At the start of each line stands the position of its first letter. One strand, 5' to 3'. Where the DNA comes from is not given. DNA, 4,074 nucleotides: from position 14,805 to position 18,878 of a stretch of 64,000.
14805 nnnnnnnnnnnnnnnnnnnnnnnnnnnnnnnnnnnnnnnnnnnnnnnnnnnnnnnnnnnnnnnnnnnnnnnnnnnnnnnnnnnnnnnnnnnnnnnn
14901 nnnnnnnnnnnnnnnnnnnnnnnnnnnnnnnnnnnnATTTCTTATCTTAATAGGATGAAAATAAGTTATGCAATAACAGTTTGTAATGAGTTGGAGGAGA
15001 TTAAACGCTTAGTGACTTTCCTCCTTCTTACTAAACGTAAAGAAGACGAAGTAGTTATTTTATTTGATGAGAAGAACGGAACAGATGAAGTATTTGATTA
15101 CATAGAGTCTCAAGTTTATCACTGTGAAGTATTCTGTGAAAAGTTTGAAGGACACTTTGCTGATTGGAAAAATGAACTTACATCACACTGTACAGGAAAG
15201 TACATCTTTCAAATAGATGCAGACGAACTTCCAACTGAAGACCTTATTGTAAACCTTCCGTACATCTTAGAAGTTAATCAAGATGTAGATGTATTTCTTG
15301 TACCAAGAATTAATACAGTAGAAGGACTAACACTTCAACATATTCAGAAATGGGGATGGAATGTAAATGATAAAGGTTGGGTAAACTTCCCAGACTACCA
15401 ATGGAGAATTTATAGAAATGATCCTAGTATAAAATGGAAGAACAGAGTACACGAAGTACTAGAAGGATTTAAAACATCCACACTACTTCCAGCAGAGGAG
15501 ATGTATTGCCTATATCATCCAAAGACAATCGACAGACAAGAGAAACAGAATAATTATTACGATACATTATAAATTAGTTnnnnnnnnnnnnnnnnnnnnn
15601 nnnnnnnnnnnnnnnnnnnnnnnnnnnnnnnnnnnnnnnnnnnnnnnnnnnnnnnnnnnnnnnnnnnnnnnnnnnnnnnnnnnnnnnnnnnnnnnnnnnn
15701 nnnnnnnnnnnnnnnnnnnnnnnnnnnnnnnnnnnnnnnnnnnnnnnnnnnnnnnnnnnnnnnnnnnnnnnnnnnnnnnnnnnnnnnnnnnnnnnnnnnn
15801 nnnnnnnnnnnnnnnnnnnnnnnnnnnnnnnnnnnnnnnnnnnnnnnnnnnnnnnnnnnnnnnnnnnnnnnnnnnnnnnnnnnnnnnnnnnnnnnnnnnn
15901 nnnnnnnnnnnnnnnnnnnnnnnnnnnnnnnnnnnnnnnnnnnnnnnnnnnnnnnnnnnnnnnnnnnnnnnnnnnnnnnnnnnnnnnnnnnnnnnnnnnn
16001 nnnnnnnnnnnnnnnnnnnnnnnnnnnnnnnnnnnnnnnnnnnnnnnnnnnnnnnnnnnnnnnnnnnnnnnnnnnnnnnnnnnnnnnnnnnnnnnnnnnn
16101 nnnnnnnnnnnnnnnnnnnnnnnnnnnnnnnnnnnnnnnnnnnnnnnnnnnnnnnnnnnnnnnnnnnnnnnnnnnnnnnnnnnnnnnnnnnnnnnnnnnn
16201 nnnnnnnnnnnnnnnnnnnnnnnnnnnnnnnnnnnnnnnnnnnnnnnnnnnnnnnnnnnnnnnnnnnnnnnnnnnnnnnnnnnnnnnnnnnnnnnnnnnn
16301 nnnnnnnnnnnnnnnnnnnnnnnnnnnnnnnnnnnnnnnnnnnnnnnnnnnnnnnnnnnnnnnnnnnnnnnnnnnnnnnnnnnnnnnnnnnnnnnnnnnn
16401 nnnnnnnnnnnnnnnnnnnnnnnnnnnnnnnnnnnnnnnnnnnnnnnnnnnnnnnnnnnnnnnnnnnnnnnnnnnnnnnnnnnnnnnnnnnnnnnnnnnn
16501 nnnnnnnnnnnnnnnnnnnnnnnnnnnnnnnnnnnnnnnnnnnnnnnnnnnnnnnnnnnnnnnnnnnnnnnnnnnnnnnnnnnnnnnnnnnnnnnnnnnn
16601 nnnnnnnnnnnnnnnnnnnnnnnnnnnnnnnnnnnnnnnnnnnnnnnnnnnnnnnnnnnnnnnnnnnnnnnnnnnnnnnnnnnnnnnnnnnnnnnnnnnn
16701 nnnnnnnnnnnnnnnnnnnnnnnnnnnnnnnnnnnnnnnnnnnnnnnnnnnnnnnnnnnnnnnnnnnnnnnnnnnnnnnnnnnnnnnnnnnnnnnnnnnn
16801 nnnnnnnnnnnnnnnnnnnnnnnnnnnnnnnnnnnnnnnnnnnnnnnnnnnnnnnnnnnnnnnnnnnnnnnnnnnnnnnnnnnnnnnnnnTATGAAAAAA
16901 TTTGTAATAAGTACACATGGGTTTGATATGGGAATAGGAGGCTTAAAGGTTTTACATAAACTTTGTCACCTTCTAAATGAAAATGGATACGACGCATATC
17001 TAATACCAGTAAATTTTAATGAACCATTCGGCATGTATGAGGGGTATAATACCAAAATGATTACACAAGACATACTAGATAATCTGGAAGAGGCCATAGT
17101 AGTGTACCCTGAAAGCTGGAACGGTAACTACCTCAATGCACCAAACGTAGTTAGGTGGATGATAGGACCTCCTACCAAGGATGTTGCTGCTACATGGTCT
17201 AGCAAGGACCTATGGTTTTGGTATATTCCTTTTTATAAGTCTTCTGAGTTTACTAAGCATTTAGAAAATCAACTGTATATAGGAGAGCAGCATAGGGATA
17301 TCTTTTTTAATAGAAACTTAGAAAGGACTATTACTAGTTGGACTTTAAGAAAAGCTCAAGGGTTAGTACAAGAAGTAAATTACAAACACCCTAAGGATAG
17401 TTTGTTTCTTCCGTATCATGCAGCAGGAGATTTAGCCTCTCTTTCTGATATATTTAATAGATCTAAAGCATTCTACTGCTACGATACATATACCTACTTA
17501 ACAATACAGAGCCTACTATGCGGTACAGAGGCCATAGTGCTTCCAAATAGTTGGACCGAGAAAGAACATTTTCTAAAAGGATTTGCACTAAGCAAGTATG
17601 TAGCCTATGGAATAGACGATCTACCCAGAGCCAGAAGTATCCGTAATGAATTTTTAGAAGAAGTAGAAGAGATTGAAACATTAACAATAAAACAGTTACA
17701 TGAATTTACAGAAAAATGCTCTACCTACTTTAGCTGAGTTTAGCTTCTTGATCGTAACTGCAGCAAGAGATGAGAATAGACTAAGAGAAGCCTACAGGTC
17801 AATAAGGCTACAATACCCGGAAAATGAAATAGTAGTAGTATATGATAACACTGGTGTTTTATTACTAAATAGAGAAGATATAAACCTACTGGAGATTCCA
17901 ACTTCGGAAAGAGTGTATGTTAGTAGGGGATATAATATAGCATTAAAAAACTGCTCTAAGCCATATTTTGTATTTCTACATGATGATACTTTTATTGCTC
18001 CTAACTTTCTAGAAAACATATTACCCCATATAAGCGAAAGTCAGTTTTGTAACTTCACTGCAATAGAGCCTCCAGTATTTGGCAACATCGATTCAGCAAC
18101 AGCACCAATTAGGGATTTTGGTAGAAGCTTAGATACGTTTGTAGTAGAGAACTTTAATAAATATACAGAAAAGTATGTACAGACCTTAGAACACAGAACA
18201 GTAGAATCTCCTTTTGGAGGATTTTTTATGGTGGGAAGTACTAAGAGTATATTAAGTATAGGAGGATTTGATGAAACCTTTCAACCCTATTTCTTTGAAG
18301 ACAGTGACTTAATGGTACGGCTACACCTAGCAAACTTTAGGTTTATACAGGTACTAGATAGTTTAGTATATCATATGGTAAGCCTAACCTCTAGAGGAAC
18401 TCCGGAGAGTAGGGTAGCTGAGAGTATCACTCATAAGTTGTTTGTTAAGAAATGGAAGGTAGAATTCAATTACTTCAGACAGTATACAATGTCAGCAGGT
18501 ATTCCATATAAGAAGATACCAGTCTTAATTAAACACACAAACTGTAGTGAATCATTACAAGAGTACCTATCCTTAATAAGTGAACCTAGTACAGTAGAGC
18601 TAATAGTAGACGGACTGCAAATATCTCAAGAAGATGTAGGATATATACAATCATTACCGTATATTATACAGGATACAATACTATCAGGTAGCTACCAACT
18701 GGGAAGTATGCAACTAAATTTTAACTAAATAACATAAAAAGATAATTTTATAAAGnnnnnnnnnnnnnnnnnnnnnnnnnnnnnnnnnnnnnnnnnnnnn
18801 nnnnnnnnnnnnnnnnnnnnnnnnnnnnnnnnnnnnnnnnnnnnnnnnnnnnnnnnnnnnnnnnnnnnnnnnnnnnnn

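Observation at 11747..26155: Phage-borne 14.5-kb glycosylation island encoding a branched 3,6-dideoxyhexose-type pathway plus five to six glycosyltransferases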

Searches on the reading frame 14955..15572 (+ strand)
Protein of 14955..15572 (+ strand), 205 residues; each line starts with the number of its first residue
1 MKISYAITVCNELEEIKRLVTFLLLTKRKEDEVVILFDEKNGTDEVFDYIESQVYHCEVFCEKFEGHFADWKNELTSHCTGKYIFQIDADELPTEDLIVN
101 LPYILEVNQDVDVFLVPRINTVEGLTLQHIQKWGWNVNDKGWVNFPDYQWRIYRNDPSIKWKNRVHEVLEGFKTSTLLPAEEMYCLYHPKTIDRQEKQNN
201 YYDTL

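Call 5: search_protein_families(library=pfam, proteins=[window:14955-15572:+], max_evalue=0.01)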
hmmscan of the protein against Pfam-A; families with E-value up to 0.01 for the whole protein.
window:14955-15572:+ (205 aa): 1 family
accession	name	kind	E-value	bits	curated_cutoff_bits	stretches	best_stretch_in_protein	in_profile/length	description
PF00535.33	Glycos_transf_2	-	8.8e-09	36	23.3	1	6-132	3-131/168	Glycosyl transferase family 2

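Call 33: search_protein_families(library=phrogs, proteins=[window:14955-15572:+], max_evalue=0.001)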
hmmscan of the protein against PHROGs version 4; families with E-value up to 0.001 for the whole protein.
window:14955-15572:+ (205 aa): 1 family
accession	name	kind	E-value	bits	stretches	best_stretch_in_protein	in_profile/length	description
phrog_37334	-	unknown function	4.9e-08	34.1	1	32-204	31-210/213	-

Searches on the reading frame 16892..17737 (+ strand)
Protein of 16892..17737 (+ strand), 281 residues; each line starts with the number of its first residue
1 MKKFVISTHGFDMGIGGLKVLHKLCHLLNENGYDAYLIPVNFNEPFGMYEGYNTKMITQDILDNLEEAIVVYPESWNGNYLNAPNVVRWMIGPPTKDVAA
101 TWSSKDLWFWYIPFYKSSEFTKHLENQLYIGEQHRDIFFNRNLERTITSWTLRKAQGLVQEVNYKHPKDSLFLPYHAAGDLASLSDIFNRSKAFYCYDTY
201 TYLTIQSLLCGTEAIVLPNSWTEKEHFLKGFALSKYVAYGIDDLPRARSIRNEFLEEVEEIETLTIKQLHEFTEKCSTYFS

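Call 5: search_protein_families(library=pfam, proteins=[window:16892-17737:+], max_evalue=0.01)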
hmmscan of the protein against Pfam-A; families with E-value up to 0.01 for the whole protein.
window:16892-17737:+ (281 aa): 0 families

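Call 10: search_protein_families(library=ncbifam, proteins=[window:16892-17737:+], max_evalue=0.001)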
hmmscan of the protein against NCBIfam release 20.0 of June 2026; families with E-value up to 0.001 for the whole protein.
window:16892-17737:+ (281 aa): 0 families

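Call 33: search_protein_families(library=phrogs, proteins=[window:16892-17737:+], max_evalue=0.001)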
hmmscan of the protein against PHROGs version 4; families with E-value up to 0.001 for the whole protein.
window:16892-17737:+ (281 aa): 0 families

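Call 69: search_protein_families(library=pfam, proteins=[window:16892-17737:+], max_evalue=5)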
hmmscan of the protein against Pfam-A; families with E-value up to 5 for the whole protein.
window:16892-17737:+ (281 aa): 2 families
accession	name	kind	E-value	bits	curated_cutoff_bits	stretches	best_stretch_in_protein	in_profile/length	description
PF19612.4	DUF6117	-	0.085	13.2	27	1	3-48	37-78/87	Family of unknown function (DUF6117)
PF04063.20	DUF383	-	0.12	12.5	33.2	1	234-277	70-113/188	Domain of unknown function (DUF383)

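Call 78: find_homologous_proteins(query=window:16892-17737:+, max_evalue=0.001)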
Query window:16892-17737:+ (281 aa): 151 proteins with E <= 0.001 among 464 candidates; the best 120 are listed.
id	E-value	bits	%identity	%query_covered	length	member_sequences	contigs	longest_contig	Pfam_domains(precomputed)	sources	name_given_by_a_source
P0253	1.3e-170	584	86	100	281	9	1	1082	-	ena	-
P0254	5.8e-142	490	73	100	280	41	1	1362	-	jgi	jgi:hypothetical protein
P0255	1.4e-141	489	73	100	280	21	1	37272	-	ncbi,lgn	-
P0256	6.8e-141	486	72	100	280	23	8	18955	-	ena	-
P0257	2.7e-140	485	72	100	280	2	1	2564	-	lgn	-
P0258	1.5e-138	479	71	100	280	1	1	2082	-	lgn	-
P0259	2.7e-136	471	69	100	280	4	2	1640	-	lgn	-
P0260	4.8e-135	467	68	100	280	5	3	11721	-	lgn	-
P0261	1.5e-130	453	67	100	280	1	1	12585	-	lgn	-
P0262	8.5e-129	447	64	100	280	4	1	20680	-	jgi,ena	jgi:hypothetical protein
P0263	3.0e-128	445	66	100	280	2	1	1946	-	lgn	-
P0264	3.2e-128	445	66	100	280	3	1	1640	-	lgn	-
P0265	3.7e-128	445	67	100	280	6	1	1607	-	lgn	-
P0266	4.2e-128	445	65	100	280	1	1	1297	-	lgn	-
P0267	5.5e-128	444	65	100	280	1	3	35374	-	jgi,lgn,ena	jgi:hypothetical protein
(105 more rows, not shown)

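Call 86: predict_structure(alignment_id=A2)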
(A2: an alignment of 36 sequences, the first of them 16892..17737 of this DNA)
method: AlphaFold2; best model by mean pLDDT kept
length: 281 residues; sequences in the alignment: 36
mean_pLDDT: 93.1   pTM: 0.88
mean pLDDT of the five models: 93.1, 93.0, 91.9, 91.8, 91.6
residues with pLDDT >= 90: 222; 70-90: 56; 50-70: 3; < 50: 0
segments of 3 or more residues with pLDDT < 50: none
pLDDT, mean of each block of 10 residues (from residue 1): 94 77 97 97 90 95 97 94 97 92 97 91 94 90 97 87 94 85 95 94 94 92 89 95 97 95 93 97 92
secondary structure, 60 per line:
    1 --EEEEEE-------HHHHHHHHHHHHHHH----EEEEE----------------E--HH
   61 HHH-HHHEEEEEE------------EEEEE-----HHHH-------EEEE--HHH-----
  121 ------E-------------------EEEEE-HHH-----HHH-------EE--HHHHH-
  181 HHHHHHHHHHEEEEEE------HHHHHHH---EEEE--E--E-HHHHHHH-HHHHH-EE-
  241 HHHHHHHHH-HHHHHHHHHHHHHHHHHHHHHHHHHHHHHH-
elements in order: E3-8 H16-30 E35-39 H59-63 E68-73 E86-90 H96-99 E107-110 E147-151 H175-179 H181-190 E191-196 H203-209 E213-216 H224-230 H232-236 H241-249 H251-280

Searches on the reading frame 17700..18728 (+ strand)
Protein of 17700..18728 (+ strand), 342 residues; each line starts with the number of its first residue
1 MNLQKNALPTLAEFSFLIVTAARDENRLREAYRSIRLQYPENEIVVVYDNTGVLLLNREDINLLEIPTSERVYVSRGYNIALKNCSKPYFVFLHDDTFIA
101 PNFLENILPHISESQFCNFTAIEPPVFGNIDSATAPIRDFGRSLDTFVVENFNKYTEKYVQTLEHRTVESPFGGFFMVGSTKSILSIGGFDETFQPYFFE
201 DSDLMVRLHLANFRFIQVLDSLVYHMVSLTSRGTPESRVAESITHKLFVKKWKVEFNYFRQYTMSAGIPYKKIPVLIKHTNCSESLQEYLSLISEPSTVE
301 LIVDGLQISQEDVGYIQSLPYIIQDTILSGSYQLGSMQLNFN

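Call 5: search_protein_families(library=pfam, proteins=[window:17700-18728:+], max_evalue=0.01)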
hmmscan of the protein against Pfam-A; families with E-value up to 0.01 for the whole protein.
window:17700-18728:+ (342 aa): 5 families
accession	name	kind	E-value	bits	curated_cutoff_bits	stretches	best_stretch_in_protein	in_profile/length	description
PF00535.33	Glycos_transf_2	-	2.3e-10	41.1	23.3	1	18-115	4-107/168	Glycosyl transferase family 2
PF13641.12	Glyco_tranf_2_3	-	1.5e-05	25.5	27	1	17-226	5-212/230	Glycosyltransferase like family 2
PF10111.15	Glyco_tranf_2_2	-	1.5e-05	25.1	27.3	1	75-226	70-217/276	Glycosyltransferase like family 2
PF02709.20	Glyco_transf_7C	-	0.00042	20.3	23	1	169-216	17-63/78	N-terminal domain of galactosyltransferase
PF13712.12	Glyco_tranf_2_5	-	0.00088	19.5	27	1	74-113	41-81/210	Glycosyltransferase like family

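Call 10: search_protein_families(library=ncbifam, proteins=[window:17700-18728:+], max_evalue=0.001)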
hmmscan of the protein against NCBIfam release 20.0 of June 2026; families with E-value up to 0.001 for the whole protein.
window:17700-18728:+ (342 aa): 1 family
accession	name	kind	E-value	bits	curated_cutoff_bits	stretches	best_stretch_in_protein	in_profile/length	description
NF041875.1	EPS_EpsD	equivalog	3.4e-05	23.4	370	1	75-227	68-208/325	exopolysaccharide biosynthesis glycosyltransferase EpsD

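Call 33: search_protein_families(library=phrogs, proteins=[window:17700-18728:+], max_evalue=0.001)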
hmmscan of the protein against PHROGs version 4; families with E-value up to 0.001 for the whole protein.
window:17700-18728:+ (342 aa): 2 families
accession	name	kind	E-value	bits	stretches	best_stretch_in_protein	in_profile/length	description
phrog_29879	-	moron, auxiliary metabolic gene and host takeover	6.2e-07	30.1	1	171-220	130-181/239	galactosyl transferase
phrog_2456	-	moron, auxiliary metabolic gene and host takeover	6.8e-06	26.8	1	153-231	116-195/239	glycosyltransferase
